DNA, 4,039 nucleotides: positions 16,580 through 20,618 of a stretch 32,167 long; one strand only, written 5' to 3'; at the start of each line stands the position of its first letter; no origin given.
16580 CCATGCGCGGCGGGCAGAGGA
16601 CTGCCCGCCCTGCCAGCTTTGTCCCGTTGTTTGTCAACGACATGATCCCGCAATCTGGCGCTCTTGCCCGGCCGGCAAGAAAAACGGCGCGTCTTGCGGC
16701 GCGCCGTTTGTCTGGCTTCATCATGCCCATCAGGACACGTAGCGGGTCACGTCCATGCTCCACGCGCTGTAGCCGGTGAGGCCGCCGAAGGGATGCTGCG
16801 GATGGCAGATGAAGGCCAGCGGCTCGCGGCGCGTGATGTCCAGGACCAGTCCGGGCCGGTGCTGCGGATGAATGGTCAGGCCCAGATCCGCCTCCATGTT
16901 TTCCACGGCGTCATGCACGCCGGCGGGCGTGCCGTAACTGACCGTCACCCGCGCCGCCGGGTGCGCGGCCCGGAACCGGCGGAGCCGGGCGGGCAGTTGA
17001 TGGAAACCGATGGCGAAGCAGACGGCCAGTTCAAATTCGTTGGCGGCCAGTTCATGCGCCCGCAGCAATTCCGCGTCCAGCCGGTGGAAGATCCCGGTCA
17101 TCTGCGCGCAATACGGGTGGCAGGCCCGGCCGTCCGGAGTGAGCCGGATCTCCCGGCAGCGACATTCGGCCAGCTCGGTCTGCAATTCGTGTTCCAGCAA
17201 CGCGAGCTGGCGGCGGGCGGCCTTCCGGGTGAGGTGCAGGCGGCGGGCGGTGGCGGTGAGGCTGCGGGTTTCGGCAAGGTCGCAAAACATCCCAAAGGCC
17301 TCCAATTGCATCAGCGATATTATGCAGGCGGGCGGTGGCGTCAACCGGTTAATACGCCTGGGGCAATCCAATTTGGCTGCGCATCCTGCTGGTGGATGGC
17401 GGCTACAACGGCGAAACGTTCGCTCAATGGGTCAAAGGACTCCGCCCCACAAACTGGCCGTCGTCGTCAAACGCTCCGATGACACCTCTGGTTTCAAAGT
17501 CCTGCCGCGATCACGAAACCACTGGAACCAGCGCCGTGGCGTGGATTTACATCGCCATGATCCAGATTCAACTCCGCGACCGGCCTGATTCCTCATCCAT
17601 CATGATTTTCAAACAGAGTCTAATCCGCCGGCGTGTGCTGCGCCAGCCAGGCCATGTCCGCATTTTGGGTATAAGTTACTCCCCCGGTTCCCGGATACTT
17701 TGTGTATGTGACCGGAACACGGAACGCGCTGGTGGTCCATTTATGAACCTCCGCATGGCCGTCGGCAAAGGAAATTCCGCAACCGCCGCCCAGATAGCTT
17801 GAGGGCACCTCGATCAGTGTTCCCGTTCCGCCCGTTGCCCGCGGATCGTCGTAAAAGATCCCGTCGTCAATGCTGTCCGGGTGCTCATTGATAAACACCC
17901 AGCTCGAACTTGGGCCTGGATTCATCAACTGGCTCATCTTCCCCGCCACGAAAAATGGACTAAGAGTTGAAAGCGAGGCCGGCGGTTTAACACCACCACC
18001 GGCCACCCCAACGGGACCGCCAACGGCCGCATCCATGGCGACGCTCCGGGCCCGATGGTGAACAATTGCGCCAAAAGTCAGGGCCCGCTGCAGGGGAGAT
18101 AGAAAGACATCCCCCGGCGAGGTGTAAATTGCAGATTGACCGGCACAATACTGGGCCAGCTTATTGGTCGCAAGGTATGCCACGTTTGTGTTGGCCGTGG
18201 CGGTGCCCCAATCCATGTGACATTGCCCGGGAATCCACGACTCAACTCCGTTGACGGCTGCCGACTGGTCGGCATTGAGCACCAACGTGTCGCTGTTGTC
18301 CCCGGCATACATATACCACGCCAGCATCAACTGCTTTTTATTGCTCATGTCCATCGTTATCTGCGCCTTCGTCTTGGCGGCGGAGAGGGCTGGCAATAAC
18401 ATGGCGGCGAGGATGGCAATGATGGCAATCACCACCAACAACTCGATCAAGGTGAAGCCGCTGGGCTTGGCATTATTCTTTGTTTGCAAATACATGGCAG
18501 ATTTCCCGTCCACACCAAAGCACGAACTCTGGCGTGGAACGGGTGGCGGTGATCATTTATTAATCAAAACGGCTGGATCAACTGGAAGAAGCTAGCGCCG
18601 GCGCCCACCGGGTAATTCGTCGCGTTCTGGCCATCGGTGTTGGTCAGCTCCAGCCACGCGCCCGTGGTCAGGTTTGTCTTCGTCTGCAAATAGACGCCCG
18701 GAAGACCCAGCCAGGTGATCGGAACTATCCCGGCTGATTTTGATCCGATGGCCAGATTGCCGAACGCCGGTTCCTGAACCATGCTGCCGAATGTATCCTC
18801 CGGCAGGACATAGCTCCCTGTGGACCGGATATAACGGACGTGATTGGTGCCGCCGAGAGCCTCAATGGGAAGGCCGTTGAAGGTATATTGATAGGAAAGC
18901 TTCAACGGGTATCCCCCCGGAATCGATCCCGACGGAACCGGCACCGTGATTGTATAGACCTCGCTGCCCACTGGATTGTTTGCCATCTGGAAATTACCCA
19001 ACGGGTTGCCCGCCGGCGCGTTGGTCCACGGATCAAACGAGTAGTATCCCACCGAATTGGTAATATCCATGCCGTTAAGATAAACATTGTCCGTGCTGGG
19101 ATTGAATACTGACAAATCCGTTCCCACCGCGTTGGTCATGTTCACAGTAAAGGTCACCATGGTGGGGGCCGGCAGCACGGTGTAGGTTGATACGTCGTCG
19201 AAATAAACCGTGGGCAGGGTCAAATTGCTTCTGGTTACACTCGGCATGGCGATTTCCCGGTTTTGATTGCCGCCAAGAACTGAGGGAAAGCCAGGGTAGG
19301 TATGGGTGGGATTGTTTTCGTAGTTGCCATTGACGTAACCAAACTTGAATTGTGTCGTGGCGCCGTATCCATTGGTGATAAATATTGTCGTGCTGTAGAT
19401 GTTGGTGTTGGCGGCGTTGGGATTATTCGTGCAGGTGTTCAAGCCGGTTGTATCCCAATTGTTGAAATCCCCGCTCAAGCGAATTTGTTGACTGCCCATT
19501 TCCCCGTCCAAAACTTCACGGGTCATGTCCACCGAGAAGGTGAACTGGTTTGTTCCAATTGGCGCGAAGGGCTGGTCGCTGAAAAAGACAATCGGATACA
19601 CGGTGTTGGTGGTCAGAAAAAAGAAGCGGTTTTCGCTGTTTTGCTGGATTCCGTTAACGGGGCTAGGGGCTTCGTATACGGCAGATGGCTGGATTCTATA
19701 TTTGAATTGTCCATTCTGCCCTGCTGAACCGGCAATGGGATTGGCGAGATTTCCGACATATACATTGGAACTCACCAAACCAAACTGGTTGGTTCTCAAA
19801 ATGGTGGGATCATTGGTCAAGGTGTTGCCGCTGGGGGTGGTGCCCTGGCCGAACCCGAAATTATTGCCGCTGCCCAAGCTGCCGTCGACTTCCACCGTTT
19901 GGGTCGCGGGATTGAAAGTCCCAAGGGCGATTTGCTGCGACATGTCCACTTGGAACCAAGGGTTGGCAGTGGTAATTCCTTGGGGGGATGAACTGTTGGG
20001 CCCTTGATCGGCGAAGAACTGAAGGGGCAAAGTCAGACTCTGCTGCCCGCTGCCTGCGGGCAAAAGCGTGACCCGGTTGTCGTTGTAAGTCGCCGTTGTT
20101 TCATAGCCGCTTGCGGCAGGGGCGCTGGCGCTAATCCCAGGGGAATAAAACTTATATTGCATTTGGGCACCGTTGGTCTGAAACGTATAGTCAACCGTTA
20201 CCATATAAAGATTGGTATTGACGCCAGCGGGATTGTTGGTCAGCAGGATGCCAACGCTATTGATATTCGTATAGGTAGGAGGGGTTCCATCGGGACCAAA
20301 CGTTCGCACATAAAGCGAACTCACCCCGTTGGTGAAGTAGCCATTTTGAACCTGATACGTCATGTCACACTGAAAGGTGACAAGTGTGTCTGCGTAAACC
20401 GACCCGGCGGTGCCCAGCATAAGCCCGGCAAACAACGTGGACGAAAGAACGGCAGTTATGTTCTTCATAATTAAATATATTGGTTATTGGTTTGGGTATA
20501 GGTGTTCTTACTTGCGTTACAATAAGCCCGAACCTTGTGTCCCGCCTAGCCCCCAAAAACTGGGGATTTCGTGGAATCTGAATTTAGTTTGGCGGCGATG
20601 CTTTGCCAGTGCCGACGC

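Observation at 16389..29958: Five oriented copies of a palindromic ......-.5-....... box, all intergenic and all upstream of accessory glycan-cluster genes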

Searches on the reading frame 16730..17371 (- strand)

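Call 9: search_protein_families(library=pfam, proteins=[window:16730-17371:-], max_evalue=0.01)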
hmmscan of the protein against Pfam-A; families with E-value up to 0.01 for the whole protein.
window:16730-17371:- (213 aa): 2 families
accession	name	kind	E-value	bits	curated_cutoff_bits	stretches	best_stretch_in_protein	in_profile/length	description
PF03466.25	LysR_substrate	-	2.1e-15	57.1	28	1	110-196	5-91/209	LysR substrate binding domain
PF00126.33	HTH_1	-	1.1e-13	51.4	26.6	1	24-82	2-60/60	Bacterial regulatory helix-turn-helix protein, lysR family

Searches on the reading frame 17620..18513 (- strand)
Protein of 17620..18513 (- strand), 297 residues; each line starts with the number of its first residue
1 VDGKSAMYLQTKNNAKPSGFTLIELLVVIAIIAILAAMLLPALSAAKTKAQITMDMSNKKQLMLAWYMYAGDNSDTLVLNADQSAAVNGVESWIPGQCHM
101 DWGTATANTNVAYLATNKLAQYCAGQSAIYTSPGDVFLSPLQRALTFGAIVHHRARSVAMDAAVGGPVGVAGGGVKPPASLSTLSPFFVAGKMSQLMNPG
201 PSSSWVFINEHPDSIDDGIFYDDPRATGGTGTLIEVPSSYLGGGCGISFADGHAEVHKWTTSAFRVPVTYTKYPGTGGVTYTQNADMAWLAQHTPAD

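Call 9: search_protein_families(library=pfam, proteins=[window:17620-18513:-], max_evalue=0.01)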
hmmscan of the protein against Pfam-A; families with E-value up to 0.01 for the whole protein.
window:17620-18513:- (297 aa): 1 family
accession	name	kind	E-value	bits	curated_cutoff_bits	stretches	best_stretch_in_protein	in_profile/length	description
PF07963.17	N_methyl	-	7.4e-09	35.3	21.2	1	18-40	5-27/27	Prokaryotic N-terminal methylation motif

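Call 42: search_protein_families(library=ncbifam, proteins=[window:17620-18513:-], max_evalue=0.001)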
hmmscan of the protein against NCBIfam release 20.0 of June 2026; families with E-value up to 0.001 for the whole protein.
window:17620-18513:- (297 aa): 10 families
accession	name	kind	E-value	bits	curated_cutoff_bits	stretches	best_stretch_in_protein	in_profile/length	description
TIGR01710.1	typeII_sec_gspG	equivalog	3e-08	33.8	88.85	1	18-74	1-57/134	type II secretion system major pseudopilin GspG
TIGR02532.1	IV_pilin_GFxxxE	domain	6.9e-08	32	16.3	1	18-40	2-24/24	prepilin-type N-terminal cleavage/methylation domain-containing protein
NF007862.0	PRK10574.1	equivalog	7.5e-08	32.6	138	1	17-56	4-42/145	prepilin peptidase-dependent pilin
TIGR01708.2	typeII_sec_gspH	equivalog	3.3e-07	30.5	80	1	18-52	2-36/169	type II secretion system minor pseudopilin GspH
NF041775.1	typeIV_PilA_Myxo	equivalog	1.4e-06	28.4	400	1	13-64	6-57/214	type IV pilin protein PilA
NF040999.1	pilin_ComGC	equivalog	1.9e-06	27.9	75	1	18-53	2-37/84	competence type IV pilus major pilin ComGC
NF041013.1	T4P_ComGE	equivalog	9.4e-06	25.7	49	1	18-52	4-38/83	competence type IV pilus minor pilin ComGE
TIGR02596.1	TIGR02596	subfamily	0.00012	22.2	70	1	20-51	1-32/196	Verru_Chthon cassette protein D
TIGR01707.1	gspI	equivalog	0.00017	22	44.35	1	19-59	1-38/101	type II secretion system minor pseudopilin GspI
NF007800.0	PRK10506.1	equivalog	0.00033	20.5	158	1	12-65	3-56/163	prepilin peptidase-dependent protein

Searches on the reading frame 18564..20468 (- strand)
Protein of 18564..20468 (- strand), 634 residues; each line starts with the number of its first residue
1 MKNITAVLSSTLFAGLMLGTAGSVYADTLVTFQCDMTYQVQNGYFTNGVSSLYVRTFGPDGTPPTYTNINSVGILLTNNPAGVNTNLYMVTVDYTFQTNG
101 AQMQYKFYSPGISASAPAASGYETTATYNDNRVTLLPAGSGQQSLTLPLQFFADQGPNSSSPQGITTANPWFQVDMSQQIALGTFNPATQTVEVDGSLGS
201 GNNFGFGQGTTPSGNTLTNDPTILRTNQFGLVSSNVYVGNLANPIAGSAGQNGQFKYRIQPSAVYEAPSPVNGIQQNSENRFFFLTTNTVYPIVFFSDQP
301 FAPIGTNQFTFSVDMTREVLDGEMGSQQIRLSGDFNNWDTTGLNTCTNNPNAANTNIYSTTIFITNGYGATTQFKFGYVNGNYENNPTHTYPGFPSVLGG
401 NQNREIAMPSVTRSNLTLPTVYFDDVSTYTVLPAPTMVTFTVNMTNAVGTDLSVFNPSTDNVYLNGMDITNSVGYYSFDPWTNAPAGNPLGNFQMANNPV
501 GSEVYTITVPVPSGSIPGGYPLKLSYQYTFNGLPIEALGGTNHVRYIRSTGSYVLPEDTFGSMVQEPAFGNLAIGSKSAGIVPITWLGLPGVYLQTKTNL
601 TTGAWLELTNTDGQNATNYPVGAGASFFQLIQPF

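Call 9: search_protein_families(library=pfam, proteins=[window:18564-20468:-], max_evalue=0.01)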
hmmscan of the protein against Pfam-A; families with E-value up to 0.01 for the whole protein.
window:18564-20468:- (634 aa): 0 families

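Call 31: search_protein_families(library=pfam, proteins=[window:18564-20468:-], max_evalue=0.1)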
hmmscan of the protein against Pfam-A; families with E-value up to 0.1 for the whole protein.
window:18564-20468:- (634 aa): 0 families

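Call 42: search_protein_families(library=ncbifam, proteins=[window:18564-20468:-], max_evalue=0.001)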
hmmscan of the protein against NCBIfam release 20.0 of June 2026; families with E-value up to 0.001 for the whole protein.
window:18564-20468:- (634 aa): 0 families
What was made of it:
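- Tried and rejected: Pfam/NCBIfam annotation of the 634-aa and 755-aa targets and the 1300-aa GH28-like protein: nothing was found (calls 31, 42).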
